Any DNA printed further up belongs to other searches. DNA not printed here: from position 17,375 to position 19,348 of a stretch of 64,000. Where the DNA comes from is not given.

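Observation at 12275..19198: Candidate acyl-ACP-based lipid or natural-product biosynthetic cluster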

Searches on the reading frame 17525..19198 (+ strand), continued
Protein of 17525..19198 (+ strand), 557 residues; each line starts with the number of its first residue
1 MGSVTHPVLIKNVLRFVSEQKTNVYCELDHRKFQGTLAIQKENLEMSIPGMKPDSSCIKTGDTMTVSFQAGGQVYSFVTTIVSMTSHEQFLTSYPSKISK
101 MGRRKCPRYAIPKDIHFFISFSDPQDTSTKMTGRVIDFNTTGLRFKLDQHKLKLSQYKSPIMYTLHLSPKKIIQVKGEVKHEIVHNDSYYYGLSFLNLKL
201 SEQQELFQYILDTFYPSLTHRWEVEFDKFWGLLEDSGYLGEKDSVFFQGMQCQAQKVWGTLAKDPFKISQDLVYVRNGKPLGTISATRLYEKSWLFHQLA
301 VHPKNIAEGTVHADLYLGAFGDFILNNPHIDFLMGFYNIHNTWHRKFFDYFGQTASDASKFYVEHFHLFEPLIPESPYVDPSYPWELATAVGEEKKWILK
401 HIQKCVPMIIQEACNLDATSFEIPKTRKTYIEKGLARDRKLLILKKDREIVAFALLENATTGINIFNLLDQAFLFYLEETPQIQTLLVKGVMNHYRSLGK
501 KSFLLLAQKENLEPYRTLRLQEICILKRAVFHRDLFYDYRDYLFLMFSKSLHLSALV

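Call 53: fold_search(model_id=the predicted structure, library=pdb)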
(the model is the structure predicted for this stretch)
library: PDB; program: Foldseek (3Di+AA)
matches with E <= 10: 1450; with E <= 0.001: 165
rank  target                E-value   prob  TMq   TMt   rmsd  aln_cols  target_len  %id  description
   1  5y6f                  2.9e-12  1.00  0.30  0.66   4.6       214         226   14  Crystal structure of YcgR in complex with c-di-GMP from Escherichia coli (released 2018-07-18)
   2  3kyf                  1.8e-11  1.00  0.32  0.74   3.1       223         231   17  Crystal structure of P4397 complexed with c-di-GMP (released 2010-04-14)
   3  6wqc                  2.2e-11  1.00  0.29  0.47   7.1       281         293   14  Crystal structure of VipF from Legionella hackeliae in complex with CoA (released 2021-11-10)
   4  5kgo_A                3.2e-11  1.00  0.31  0.68   4.6       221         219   16  Structure of K. pneumonia MrkH-c-di-GMP complex (released 2016-08-17)
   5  5kec_A                4.5e-11  1.00  0.18  0.41  11.8       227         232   14  Structure of K. pneumonia MrkH in its apo state. (released 2016-08-17)
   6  5ked_A                6.6e-11  1.00  0.18  0.40  12.2       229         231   16  Structure of the 2.65 Angstrom P2(1) crystal of K. pneumonia MrkH (released 2016-08-17)
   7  5ejl                  6.9e-11  1.00  0.30  0.64   5.0       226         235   15  MrkH, A novel c-di-GMP dependence transcription regulatory factor. (released 2016-10-19)
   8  6wqb                  7.7e-11  1.00  0.29  0.47   7.1       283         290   13  Crystal structure of VipF from Legionella hackeliae in complex with acetyl-CoA (released 2021-11-10)
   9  5kec_D                9.6e-11  1.00  0.18  0.44  12.0       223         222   15  Structure of K. pneumonia MrkH in its apo state. (released 2016-08-17)
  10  5kf1_A                1.1e-10  1.00  0.30  0.47   8.5       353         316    9  X-ray structure of a glucosamine N-Acetyltransferase from Clostridium acetobutylicum, apo form, pH 5 (released 2016-07-06)
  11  5kgh_A                1.1e-10  1.00  0.30  0.46   8.7       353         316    9  X-ray structure of a glucosamine N-Acetyltransferase from Clostridium acetobutylicum, mutant Y297F (released 2016-07-06)
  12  5kga_A                1.5e-10  1.00  0.31  0.47   8.4       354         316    9  X-ray structure of a glucosamine N-Acetyltransferase from Clostridium acetobutylicum, mutant D287N, in complex with N- (released 2016-07-06)
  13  5kgo_D                1.7e-10  1.00  0.28  0.57   6.1       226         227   14  Structure of K. pneumonia MrkH-c-di-GMP complex (released 2016-08-17)
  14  5ked_B                1.8e-10  1.00  0.18  0.42  12.3       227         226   15  Structure of the 2.65 Angstrom P2(1) crystal of K. pneumonia MrkH (released 2016-08-17)
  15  5kgh_B                2.2e-10  1.00  0.31  0.47   8.3       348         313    8  X-ray structure of a glucosamine N-Acetyltransferase from Clostridium acetobutylicum, mutant Y297F (released 2016-07-06)
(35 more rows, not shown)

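Call 55: find_related_loci(query=A3, collection=metagenome_contigs, flank=10000)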
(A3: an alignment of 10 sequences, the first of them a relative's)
Query A3 (546 aa) in metagenome_contigs; peptide patterns used: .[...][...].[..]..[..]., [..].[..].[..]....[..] (x = any residue, [..] = any of these).
107 stretches matched a pattern; 1 encode a relative of the query (tblastn E <= 1e-3); 1 distinct loci.
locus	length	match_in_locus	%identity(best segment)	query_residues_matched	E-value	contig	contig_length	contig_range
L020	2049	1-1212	36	141-544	3e-92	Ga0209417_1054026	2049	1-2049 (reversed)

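Call 57: list_cluster_members(proteins=[P0123, P0124, P0125, P0126, P0129, P0130, P0131, P0132, P0133, P0136])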
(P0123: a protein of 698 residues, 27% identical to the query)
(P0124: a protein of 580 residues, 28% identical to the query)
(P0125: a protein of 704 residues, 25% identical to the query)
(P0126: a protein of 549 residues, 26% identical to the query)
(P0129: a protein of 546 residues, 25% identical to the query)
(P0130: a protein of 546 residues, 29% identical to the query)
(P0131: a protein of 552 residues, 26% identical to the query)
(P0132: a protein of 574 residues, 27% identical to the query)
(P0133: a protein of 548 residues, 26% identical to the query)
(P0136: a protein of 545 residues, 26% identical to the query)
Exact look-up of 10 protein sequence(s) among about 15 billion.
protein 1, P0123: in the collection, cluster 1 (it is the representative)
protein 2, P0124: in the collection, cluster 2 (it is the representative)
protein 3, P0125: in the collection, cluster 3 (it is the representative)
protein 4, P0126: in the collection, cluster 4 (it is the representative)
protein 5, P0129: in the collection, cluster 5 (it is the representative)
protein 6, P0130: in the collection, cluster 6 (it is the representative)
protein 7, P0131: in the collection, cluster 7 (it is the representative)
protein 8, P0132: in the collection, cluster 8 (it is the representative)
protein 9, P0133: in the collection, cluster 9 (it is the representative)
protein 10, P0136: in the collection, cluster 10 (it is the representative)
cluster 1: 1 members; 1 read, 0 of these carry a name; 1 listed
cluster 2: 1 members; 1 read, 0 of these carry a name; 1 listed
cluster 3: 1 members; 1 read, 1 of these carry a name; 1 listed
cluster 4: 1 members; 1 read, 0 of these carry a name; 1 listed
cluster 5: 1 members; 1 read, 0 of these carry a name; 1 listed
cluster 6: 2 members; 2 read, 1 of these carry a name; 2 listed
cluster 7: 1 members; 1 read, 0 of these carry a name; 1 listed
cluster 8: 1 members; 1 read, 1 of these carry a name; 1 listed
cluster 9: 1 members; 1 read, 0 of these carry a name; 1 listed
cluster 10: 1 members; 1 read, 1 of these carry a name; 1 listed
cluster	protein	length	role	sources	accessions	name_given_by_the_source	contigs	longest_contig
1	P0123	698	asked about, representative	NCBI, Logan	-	-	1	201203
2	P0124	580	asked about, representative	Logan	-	-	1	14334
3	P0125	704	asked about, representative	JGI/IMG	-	hypothetical protein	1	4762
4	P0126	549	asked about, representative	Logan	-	-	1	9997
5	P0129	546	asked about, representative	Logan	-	-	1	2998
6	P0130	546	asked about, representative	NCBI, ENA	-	-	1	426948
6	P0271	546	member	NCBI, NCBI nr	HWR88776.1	MAG TPA: hypothetical protein VN260_00825 [Dissulfurispiraceae bacterium] | hypothetical protein [Dissulfurispiraceae bacterium]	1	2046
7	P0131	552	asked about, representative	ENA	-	-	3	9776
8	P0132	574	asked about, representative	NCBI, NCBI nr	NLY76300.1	MAG: hypothetical protein GX075_13540 [Firmicutes bacterium] | hypothetical protein [Bacillota bacterium]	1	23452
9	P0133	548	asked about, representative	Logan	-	-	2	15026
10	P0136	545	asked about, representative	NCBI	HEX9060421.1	MAG TPA: PilZ domain-containing protein [Clostridia bacterium]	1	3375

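Call 58: find_encoding_contigs(protein=P0123, flank=9000, max_places=1)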
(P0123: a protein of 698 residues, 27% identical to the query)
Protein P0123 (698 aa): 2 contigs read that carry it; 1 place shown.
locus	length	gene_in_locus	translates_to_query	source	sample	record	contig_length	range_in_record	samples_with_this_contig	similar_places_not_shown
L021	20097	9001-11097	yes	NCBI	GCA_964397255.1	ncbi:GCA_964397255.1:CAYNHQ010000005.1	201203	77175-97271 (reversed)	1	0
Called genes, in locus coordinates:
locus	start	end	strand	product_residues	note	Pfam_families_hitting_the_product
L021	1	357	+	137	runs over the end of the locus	PF02590:SPOUT_MTase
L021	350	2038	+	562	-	PF13432:TPR_16 (faint), PF07719:TPR_2 (faint)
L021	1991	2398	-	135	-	-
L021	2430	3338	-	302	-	PF02653:BPD_transp_2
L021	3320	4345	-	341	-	PF02653:BPD_transp_2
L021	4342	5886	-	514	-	PF00005:ABC_tran, PF13304:AAA_21 (faint), PF00005:ABC_tran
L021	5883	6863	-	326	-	PF02608:Bmp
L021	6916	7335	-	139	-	-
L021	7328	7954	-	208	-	PF12802:MarR_2 (weak), PF01909:NTP_transf_2, PF18765:Polbeta (weak)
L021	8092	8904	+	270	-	-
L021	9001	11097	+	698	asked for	-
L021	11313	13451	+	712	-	PF07695:7TMR-DISM_7TM, PF02518:HATPase_c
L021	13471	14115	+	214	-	PF04140:ICMT, PF04191:PEMT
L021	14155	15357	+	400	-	PF03349:Toluene_X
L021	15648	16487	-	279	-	-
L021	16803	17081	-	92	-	-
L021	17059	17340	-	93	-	PF04365:BrnT_toxin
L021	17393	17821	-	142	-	PF01797:Y1_Tnp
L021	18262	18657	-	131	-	-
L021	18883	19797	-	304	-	-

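Call 59: find_encoding_contigs(protein=P0130, flank=9000, max_places=1)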
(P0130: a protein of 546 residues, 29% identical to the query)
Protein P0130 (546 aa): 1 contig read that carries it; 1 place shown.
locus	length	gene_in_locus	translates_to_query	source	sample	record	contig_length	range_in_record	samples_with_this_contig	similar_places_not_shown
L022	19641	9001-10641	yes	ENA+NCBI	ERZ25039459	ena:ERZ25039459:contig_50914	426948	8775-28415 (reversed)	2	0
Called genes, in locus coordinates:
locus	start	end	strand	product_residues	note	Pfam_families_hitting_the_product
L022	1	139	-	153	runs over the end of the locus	-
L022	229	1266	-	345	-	PF01137:RTC, PF05189:RTC_insert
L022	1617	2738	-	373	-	PF04015:DUF362, PF00037:Fer4 (weak), PF12797:Fer4_2 (faint), PF12837:Fer4_6 (faint), PF12838:Fer4_7 (weak), PF13237:Fer4_10, PF13484:Fer4_16 (faint), PF00037:Fer4 (weak)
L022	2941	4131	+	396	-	PF17820:PDZ_6 (faint), PF04187:Cofac_haem_bdg, PF00595:PDZ, PF13180:PDZ_2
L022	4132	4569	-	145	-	PF00254:FKBP_C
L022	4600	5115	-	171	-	PF02643:DUF192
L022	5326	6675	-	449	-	PF00285:Citrate_synt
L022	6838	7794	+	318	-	PF05951:Peptidase_M15_2, PF08291:Peptidase_M15_3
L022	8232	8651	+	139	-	PF00254:FKBP_C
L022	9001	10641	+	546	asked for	-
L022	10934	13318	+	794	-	PF00989:PAS, PF08448:PAS_4, PF08447:PAS_3, PF13426:PAS_9, PF13185:GAF_2, PF01590:GAF, PF08448:PAS_4, PF02518:HATPase_c, +3 more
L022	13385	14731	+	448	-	PF00072:Response_reg, PF00158:Sigma54_activat, PF14532:Sigma54_activ_2, PF07728:AAA_5 (weak), PF25601:AAA_lid_14, PF02954:HTH_8 (weak)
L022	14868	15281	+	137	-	PF00072:Response_reg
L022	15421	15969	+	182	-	-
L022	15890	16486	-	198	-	-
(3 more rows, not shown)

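Call 60: find_encoding_contigs(protein=P0132, flank=9000, max_places=1)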
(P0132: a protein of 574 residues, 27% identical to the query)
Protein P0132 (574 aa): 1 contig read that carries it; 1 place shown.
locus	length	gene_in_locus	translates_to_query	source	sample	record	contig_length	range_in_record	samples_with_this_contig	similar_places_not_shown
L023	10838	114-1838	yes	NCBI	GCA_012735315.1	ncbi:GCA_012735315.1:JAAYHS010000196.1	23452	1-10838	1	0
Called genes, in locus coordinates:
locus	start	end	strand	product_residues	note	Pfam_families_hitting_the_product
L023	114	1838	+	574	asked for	-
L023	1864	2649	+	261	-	PF00899:ThiF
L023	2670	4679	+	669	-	PF00512:HisKA (faint), PF00672:HAMP (weak), PF02518:HATPase_c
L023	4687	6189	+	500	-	PF00072:Response_reg, PF11849:DUF3369, PF13487:HD_5, PF01966:HD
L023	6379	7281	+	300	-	PF00291:PALP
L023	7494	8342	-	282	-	PF01113:DapB_N, PF05173:DapB_C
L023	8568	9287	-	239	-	PF12118:SprA-related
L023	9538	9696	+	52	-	-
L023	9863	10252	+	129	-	PF02566:OsmC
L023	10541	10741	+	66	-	PF02597:ThiS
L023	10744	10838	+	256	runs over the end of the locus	PF05690:ThiG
